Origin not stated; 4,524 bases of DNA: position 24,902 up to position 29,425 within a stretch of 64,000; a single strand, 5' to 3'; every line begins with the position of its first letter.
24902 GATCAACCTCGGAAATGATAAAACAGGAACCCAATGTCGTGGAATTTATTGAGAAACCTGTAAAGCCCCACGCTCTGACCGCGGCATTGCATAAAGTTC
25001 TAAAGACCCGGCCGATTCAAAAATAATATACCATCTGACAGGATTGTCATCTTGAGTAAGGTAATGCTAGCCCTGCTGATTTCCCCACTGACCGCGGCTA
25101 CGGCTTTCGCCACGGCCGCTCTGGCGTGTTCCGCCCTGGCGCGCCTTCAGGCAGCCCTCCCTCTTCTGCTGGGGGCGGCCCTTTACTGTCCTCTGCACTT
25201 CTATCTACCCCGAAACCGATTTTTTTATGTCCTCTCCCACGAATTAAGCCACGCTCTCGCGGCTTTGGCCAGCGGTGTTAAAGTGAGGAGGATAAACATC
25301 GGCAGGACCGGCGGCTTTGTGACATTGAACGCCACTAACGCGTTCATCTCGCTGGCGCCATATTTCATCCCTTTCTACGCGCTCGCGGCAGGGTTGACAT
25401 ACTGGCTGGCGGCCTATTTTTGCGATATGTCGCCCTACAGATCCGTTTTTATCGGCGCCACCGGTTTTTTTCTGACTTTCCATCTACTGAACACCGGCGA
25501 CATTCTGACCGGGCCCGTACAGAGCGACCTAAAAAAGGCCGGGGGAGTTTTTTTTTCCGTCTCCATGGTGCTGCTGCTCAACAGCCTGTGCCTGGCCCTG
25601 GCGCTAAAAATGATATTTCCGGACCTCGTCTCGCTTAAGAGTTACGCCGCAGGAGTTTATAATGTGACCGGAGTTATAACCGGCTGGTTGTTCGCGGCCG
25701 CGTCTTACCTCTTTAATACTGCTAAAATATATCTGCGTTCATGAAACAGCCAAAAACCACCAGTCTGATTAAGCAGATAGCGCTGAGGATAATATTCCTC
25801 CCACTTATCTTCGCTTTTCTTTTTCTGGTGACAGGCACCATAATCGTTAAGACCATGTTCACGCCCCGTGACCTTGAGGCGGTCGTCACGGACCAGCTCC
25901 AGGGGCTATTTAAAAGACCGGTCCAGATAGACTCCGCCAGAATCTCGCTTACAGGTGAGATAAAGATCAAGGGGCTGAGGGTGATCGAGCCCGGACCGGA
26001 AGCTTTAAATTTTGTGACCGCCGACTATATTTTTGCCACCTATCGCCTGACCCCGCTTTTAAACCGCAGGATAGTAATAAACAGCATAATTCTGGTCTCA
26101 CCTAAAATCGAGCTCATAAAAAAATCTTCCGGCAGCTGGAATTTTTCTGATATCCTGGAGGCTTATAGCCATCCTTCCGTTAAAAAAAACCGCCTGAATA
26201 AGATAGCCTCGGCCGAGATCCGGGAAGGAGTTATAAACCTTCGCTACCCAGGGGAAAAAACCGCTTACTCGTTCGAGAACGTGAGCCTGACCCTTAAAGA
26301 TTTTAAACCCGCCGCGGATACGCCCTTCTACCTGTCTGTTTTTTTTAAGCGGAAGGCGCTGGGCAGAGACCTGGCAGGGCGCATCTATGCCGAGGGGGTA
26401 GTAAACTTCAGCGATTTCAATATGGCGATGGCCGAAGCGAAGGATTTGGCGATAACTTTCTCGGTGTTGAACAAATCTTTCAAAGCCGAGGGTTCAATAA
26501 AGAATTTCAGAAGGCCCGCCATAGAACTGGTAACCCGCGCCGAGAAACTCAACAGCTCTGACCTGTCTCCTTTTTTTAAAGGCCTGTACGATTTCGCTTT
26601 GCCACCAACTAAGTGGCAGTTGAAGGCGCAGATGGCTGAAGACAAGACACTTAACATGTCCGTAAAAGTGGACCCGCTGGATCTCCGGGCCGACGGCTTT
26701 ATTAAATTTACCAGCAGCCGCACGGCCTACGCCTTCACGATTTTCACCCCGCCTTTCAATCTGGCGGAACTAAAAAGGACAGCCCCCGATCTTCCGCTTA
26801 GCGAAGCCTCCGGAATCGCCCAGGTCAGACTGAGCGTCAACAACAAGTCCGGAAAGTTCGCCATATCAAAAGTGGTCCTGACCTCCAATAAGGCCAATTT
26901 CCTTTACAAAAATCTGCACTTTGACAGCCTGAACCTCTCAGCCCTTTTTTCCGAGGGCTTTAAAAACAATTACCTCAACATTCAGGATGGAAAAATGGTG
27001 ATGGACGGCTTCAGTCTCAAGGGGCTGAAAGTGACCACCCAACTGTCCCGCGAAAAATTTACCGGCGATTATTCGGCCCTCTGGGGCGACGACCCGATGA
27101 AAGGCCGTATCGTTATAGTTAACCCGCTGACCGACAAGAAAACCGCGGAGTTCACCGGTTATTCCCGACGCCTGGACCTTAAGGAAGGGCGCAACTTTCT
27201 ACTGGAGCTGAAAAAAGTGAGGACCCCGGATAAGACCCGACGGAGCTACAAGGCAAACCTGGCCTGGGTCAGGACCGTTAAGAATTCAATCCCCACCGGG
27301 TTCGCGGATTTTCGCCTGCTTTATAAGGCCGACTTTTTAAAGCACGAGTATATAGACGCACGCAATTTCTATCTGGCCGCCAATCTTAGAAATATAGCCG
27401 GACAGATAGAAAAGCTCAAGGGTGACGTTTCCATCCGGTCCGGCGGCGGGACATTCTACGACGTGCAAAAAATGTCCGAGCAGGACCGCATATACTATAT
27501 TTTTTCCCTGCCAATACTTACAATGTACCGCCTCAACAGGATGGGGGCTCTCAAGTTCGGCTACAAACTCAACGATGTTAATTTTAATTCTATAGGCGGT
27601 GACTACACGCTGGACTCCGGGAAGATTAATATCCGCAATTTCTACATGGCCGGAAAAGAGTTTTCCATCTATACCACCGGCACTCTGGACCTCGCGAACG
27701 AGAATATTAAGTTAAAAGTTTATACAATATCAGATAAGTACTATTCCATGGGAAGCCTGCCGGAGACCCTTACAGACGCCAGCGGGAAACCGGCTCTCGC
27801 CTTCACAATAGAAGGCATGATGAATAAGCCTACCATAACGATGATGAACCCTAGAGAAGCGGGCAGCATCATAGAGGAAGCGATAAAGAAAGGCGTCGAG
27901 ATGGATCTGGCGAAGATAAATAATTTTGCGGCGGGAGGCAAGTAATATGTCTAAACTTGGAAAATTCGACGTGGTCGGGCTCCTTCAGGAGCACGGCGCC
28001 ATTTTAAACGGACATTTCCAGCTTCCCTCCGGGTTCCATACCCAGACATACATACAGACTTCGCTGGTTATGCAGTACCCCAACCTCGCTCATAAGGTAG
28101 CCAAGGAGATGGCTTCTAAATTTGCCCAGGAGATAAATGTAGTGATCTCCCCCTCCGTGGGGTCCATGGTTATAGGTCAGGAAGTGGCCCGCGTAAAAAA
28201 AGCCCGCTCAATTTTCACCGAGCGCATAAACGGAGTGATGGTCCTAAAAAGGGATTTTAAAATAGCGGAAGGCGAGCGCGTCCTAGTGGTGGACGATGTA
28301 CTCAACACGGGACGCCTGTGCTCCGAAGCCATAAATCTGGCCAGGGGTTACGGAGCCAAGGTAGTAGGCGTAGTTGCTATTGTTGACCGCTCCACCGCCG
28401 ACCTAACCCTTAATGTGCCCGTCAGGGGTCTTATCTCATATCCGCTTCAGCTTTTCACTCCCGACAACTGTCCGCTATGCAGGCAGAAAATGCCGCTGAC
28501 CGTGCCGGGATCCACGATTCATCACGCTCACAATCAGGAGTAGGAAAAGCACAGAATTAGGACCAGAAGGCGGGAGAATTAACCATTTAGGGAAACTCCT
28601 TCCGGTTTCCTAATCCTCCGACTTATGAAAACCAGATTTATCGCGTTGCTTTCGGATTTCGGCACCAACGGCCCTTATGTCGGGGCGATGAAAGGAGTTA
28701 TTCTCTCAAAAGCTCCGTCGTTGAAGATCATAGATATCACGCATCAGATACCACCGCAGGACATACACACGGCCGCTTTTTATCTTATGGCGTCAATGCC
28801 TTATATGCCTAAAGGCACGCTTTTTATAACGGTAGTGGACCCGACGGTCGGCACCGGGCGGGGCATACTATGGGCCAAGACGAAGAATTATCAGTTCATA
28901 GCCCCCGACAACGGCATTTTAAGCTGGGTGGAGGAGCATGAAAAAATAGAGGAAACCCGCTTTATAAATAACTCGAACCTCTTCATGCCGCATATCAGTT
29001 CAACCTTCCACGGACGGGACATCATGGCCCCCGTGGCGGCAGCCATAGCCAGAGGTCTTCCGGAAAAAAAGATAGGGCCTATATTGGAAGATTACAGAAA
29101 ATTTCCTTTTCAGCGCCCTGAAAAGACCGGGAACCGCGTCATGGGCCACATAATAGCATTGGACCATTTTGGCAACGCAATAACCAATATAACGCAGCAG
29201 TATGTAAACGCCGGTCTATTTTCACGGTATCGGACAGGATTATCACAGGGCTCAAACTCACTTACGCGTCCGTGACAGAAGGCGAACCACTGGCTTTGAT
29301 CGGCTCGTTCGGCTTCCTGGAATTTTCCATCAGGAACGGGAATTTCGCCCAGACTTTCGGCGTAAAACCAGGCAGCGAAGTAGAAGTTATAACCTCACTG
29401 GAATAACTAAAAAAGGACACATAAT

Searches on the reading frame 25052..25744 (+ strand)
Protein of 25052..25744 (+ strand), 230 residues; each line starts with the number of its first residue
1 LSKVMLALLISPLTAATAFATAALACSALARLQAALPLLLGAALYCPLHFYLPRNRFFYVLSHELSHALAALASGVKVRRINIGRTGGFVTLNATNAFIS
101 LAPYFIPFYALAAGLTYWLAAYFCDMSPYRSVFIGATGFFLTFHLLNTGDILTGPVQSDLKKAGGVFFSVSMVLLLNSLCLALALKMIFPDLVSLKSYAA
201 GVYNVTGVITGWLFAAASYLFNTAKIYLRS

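Call 71: search_protein_families(library=pfam, proteins=[window:25052-25744:+], max_evalue=0.0001)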
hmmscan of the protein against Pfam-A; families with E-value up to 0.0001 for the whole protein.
window:25052-25744:+ (230 aa): 1 family
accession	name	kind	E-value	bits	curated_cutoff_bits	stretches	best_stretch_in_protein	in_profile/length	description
PF02163.28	Peptidase_M50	-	9.6e-05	22.2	27.2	0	58-113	8-57/221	Peptidase family M50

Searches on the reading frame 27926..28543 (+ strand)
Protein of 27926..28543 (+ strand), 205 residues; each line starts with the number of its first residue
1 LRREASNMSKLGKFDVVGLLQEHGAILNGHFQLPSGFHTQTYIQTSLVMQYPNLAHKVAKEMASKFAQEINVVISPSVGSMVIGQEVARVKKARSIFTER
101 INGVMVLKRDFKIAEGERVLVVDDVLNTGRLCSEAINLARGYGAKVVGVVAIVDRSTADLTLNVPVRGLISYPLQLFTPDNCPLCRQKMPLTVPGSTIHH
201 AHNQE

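Call 71: search_protein_families(library=pfam, proteins=[window:27926-28543:+], max_evalue=0.0001)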
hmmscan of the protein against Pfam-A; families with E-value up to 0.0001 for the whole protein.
window:27926-28543:+ (205 aa): 1 family
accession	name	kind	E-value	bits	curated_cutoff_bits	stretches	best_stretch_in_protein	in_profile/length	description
PF00156.33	Pribosyltran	-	3.6e-09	36.6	26.3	1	58-157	43-128/158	Phosphoribosyl transferase domain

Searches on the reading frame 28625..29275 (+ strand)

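Call 71: search_protein_families(library=pfam, proteins=[window:28625-29275:+], max_evalue=0.0001)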
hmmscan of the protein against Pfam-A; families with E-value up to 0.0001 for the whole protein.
window:28625-29275:+ (216 aa): 2 families
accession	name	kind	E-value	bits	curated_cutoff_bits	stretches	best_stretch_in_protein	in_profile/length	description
PF01887.21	SAM_HAT_N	-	3.3e-53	179.8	26.3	1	6-151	1-145/145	SAM hydroxide adenosyltransferase N-terminal domain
PF20257.3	SAM_HAT_C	-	1.5e-05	25.6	25.5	1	174-196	1-23/84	SAM hydroxide adenosyltransferase C-terminal domain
